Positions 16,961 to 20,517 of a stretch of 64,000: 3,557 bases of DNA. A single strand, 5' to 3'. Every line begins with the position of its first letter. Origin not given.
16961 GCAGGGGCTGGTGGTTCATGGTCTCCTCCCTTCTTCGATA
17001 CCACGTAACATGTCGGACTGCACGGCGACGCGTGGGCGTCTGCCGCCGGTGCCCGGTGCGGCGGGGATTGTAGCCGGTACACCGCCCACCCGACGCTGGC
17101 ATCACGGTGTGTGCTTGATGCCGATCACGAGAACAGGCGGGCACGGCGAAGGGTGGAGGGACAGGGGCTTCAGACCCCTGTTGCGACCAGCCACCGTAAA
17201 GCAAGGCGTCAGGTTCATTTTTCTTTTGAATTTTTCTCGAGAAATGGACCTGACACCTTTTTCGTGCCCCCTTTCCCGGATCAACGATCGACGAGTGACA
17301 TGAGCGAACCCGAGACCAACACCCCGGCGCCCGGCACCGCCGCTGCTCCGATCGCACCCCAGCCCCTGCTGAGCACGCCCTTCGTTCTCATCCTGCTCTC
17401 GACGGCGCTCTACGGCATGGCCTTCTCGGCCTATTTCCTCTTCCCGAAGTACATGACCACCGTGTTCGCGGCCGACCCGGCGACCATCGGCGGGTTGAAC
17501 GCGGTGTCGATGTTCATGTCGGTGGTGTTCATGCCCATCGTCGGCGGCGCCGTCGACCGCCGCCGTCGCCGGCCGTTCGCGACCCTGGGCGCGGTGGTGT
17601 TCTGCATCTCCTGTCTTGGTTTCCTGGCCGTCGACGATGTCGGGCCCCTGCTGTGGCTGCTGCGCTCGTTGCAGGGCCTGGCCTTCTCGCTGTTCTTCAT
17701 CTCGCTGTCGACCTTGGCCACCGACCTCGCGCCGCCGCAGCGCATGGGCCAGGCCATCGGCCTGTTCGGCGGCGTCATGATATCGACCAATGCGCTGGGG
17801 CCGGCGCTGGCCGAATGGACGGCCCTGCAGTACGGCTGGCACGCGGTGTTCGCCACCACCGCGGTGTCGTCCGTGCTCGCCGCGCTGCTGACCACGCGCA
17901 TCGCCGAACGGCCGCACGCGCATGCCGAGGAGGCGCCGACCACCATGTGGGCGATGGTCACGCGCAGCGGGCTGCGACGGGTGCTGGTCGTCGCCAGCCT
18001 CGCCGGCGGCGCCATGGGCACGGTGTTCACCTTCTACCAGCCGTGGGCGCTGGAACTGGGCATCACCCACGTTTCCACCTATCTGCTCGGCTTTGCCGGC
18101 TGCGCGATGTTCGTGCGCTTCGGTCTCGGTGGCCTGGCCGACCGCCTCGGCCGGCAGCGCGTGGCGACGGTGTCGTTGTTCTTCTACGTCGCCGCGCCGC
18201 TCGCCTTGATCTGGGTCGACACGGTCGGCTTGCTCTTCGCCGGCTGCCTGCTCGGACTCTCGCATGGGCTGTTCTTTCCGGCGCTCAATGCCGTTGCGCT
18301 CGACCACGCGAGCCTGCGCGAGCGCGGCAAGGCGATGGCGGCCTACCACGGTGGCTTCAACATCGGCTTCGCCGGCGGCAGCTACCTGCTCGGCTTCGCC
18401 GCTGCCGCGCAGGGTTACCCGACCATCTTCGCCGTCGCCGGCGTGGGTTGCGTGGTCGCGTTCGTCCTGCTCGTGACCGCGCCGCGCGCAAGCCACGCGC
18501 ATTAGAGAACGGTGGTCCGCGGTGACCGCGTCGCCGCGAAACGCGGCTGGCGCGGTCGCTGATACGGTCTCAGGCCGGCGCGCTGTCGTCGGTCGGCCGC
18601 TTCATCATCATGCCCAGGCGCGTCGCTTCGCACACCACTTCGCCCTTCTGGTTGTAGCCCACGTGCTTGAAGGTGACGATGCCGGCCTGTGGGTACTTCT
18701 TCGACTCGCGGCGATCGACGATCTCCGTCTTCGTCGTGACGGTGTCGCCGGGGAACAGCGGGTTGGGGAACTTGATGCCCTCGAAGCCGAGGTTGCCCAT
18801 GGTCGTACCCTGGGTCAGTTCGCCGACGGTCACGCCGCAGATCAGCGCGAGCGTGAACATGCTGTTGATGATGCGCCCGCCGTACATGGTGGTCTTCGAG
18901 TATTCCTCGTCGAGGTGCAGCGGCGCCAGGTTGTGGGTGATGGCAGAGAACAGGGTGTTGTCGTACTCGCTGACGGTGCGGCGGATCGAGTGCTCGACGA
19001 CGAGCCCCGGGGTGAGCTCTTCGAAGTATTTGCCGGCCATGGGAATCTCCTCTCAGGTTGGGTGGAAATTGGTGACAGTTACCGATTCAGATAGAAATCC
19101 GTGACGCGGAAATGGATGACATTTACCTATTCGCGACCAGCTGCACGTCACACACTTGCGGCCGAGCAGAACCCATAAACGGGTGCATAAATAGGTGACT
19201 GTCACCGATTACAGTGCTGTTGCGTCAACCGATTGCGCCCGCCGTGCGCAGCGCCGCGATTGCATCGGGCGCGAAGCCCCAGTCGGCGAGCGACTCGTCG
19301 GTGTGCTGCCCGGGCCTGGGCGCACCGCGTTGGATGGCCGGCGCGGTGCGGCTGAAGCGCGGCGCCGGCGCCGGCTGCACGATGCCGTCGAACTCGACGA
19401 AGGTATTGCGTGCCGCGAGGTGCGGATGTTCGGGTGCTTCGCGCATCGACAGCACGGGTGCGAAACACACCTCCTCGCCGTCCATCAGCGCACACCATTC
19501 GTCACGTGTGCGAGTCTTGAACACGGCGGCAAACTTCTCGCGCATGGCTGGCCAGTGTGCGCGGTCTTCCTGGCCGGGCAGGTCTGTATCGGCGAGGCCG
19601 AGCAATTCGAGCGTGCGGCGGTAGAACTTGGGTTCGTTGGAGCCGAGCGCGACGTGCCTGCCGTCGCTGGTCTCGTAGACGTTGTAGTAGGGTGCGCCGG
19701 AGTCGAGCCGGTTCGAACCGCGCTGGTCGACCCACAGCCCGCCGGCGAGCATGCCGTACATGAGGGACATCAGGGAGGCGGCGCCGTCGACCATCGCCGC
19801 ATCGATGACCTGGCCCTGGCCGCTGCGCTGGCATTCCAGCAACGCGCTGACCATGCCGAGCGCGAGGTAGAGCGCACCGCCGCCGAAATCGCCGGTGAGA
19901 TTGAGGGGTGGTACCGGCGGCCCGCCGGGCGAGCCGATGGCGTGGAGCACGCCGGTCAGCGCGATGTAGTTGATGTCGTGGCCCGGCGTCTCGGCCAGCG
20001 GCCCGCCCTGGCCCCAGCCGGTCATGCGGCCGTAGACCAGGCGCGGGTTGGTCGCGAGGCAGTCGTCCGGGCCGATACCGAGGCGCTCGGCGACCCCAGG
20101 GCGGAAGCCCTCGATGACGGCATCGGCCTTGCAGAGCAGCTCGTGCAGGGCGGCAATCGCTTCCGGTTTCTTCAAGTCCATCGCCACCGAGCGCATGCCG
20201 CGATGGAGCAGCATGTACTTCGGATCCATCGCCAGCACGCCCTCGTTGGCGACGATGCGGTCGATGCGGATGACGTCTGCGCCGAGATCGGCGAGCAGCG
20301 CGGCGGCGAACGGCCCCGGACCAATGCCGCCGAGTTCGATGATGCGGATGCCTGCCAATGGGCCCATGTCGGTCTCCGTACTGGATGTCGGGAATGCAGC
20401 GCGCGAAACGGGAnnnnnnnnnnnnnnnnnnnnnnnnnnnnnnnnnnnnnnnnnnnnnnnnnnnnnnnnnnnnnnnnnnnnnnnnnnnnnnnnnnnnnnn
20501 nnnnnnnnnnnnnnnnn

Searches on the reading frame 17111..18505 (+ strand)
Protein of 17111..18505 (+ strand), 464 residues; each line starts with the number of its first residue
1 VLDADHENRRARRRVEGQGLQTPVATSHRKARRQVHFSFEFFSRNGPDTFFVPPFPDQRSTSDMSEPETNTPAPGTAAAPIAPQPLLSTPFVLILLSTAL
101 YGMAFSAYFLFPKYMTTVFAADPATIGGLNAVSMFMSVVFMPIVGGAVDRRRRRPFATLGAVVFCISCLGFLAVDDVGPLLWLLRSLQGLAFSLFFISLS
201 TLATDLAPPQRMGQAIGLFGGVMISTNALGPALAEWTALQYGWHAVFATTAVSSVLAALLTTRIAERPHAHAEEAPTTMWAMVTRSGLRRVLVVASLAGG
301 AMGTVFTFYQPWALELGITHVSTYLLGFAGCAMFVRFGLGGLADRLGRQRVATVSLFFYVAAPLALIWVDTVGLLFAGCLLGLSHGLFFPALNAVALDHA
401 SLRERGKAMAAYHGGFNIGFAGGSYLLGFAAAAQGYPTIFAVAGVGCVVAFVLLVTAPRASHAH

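Call 7: search_protein_families(library=pfam, proteins=[window:17111-18505:+])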
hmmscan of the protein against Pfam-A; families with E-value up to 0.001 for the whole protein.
window:17111-18505:+ (464 aa): 2 families
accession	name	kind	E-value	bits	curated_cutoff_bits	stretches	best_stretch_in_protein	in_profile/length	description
PF07690.21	MFS_1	-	6.3e-52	177.1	33.4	2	95-371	2-290/347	Major Facilitator Superfamily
PF12832.13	MFS_1_like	-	6.1e-06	26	25.2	1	121-440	31-371/373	MFS_1 like family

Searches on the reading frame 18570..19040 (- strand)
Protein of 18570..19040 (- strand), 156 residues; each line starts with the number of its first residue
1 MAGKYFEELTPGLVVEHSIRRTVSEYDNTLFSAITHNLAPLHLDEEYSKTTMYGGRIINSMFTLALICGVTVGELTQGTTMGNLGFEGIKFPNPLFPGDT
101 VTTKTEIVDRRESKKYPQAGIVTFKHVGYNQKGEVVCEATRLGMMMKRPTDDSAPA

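Call 7: search_protein_families(library=pfam, proteins=[window:18570-19040:-])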
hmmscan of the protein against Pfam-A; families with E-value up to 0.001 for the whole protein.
window:18570-19040:- (156 aa): 3 families
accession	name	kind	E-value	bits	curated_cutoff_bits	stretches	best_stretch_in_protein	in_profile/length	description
PF01575.25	MaoC_dehydratas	-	7.5e-21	74.4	27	1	11-115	6-109/123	MaoC like domain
PF19315.5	MC_hydratase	-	1.5e-13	51.1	26.5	1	3-149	21-168/353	Mesaconyl-CoA hydratase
PF13452.11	FAS1_DH_region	-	2.2e-08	34.7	22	1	19-138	10-131/132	FAS1-like, dehydratase domain region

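Call 47: search_protein_families(library=ncbifam, proteins=[window:18570-19040:-])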
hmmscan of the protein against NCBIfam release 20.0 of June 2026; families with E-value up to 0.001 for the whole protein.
window:18570-19040:- (156 aa): 4 families
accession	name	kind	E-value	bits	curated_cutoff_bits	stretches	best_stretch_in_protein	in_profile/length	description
NF038241.1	RipB_Ich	equivalog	4.5e-30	104.9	340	1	2-148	20-165/175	(R)-specific enoyl-CoA hydratase RipB/Ich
TIGR02278.1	PaaN-DH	equivalog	9.9e-15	53.8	562.8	1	4-145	523-662/664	phenylacetic acid degradation bifunctional protein PaaZ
NF041625.1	methfumCoahyd_Halo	equivalog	2.5e-14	53.3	560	1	3-149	23-170/358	2-methylfumaryl-CoA hydratase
NF006045.0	PRK08190.1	subfamily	1.3e-13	50.6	282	1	4-139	9-135/467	bifunctional enoyl-CoA hydratase/phosphate acetyltransferase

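Call 66: search_solved_structures(query=window:18570-19040:-, max_evalue=0.00001)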
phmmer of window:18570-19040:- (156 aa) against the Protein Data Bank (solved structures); distinct sequences matched with E-value up to 0.00001: 13.
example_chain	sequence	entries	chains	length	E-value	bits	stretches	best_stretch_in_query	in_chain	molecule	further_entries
8hgn_A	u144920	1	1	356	9.2e-23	84.2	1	3-149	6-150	Beta-methylmalyl-CoA dehydratase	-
4e3e_A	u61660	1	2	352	2.3e-19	73.2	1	3-154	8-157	MaoC domain protein dehydratase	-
1q6w_A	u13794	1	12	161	1.2e-17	67.6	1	5-150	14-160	monoamine oxidase regulatory protein, putative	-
4ffu_A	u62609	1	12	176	9.9e-14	54.9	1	5-149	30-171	oxidase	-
3exz_A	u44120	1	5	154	1.9e-11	47.5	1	37-151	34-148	MaoC-like dehydratase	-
6jql_A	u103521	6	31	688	5.4e-11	46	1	4-132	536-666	Bifunctional protein PaaZ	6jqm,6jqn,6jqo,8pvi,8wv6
3ir3_A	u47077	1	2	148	2.7e-08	37.2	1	18-108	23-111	3-hydroxyacyl-thioester dehydratase 2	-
1iq6_A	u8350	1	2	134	2.8e-08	37.2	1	28-116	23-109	(R)-SPECIFIC ENOYL-COA HYDRATASE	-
2b3m_A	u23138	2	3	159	4.4e-08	36.6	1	8-109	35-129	hypothetical protein AF1124 | putative dehydratase AF1124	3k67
5cpg_A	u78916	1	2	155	1e-07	35.4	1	10-120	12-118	(R)-specific enoyl-CoA hydratase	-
5byo_A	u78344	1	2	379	2.9e-07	33.9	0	47-76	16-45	dTor_12x31L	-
4yxz_A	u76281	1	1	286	6.1e-06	29.6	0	47-76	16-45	dTor_9x31L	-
2bi0_A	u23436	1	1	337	9.9e-06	28.9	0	2-118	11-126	HYPOTHETICAL PROTEIN RV0216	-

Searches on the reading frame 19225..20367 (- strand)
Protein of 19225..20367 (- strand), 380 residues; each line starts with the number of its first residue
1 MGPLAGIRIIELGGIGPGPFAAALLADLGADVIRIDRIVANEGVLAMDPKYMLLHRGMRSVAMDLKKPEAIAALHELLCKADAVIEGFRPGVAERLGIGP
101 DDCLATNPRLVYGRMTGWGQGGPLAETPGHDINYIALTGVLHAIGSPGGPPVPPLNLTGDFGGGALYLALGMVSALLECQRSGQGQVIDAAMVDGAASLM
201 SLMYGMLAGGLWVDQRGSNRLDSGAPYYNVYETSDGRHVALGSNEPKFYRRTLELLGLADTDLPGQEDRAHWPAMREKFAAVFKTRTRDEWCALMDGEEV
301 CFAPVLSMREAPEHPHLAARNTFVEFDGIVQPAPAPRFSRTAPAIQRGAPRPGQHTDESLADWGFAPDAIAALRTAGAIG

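Call 7: search_protein_families(library=pfam, proteins=[window:19225-20367:-])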
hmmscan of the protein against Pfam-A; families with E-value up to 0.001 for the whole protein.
window:19225-20367:- (380 aa): 1 family
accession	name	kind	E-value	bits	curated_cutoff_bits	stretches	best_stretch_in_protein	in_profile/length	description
PF02515.22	CoA_transf_3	-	2.5e-89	300.4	23.3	1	4-356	1-366/366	CoA-transferase family III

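Call 47: search_protein_families(library=ncbifam, proteins=[window:19225-20367:-])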
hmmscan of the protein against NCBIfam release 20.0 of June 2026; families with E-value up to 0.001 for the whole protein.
window:19225-20367:- (380 aa): 7 families
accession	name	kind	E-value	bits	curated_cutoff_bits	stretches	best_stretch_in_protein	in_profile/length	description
NF008511.0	PRK11430.1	equivalog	1.8e-41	142.6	522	1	2-356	8-372/381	CoA:oxalate CoA-transferase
NF052585.1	SucGlutTfsCaiB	equivalog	2.1e-41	141.8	750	1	3-362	7-387/394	succinate--glutarate CoA-transferase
NF003809.0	PRK05398.1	subfamily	7.5e-36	123.6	442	2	3-199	4-207/416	formyl-CoA transferase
NF041294.1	Scnl_mescCoAtase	equivalog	2.5e-34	119.1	700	1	1-350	1-370/381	succinyl-CoA:mesaconate CoA-transferase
TIGR03253.1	oxalate_frc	equivalog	9.5e-34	116.8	504.2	2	3-199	3-206/416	formyl-CoA transferase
NF002914.1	PRK03525.1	equivalog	5.2e-28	98.1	413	1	2-379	8-397/400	L-carnitine CoA-transferase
TIGR04253.1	mesacon_CoA_iso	equivalog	1.4e-10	40.8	725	1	4-362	3-382/403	2-methylfumaryl-CoA isomerase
